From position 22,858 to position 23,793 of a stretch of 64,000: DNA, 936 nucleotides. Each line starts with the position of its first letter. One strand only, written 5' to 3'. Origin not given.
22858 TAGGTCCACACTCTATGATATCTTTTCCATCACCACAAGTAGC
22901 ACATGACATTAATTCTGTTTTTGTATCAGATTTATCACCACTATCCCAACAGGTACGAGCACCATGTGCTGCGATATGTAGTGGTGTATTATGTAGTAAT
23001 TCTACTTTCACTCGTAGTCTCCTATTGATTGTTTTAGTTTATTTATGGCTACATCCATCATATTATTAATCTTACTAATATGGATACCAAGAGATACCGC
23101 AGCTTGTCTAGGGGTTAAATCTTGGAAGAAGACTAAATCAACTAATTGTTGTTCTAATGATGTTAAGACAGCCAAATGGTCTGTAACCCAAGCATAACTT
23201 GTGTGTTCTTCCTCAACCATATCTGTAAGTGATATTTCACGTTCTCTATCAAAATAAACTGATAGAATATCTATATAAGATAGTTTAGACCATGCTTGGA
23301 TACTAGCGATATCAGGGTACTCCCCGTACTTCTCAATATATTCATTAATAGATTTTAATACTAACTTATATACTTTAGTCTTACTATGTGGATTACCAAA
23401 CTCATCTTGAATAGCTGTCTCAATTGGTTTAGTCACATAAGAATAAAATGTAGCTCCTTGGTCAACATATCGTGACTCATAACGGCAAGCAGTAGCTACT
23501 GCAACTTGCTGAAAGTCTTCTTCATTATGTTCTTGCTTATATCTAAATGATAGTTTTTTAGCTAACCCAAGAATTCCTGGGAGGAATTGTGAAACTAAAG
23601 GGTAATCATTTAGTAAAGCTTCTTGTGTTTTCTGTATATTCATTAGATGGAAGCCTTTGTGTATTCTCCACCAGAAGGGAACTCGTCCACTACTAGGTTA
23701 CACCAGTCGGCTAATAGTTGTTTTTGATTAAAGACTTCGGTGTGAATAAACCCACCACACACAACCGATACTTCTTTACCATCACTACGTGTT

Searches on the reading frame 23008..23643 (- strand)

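Call 31: search_protein_families(library=phrogs, proteins=[window:23008-23643:-], max_evalue=0.001)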
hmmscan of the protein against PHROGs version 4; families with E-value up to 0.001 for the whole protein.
window:23008-23643:- (211 aa): 6 families
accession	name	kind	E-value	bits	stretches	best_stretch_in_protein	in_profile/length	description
phrog_351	-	transcription regulation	7.9e-10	38.9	1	25-206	513-725/928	RNA polymerase sigma factor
phrog_1740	-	transcription regulation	8.7e-07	28.8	1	28-206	73-215/567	RNA polymerase sigma factor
phrog_3512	-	transcription regulation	2.2e-05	25.6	1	158-203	64-109/130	sigma factor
phrog_1190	-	transcription regulation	6.5e-05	23.8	0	124-207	79-159/167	RNA polymerase sigma factor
phrog_2339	-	DNA, RNA and nucleotide metabolism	0.00026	21.9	0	161-204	24-67/98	HTH DNA binding protein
phrog_11138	-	unknown function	0.00096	20.5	0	140-206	72-138/142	-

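Call 72: search_protein_families(library=pfam, proteins=[window:23008-23643:-], max_evalue=0.01)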
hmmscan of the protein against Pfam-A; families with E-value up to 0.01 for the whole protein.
window:23008-23643:- (211 aa): 1 family
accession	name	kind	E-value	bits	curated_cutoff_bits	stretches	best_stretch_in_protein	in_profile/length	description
PF04545.22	Sigma70_r4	-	0.00011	22.1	24.1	1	157-205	2-50/50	Sigma-70, region 4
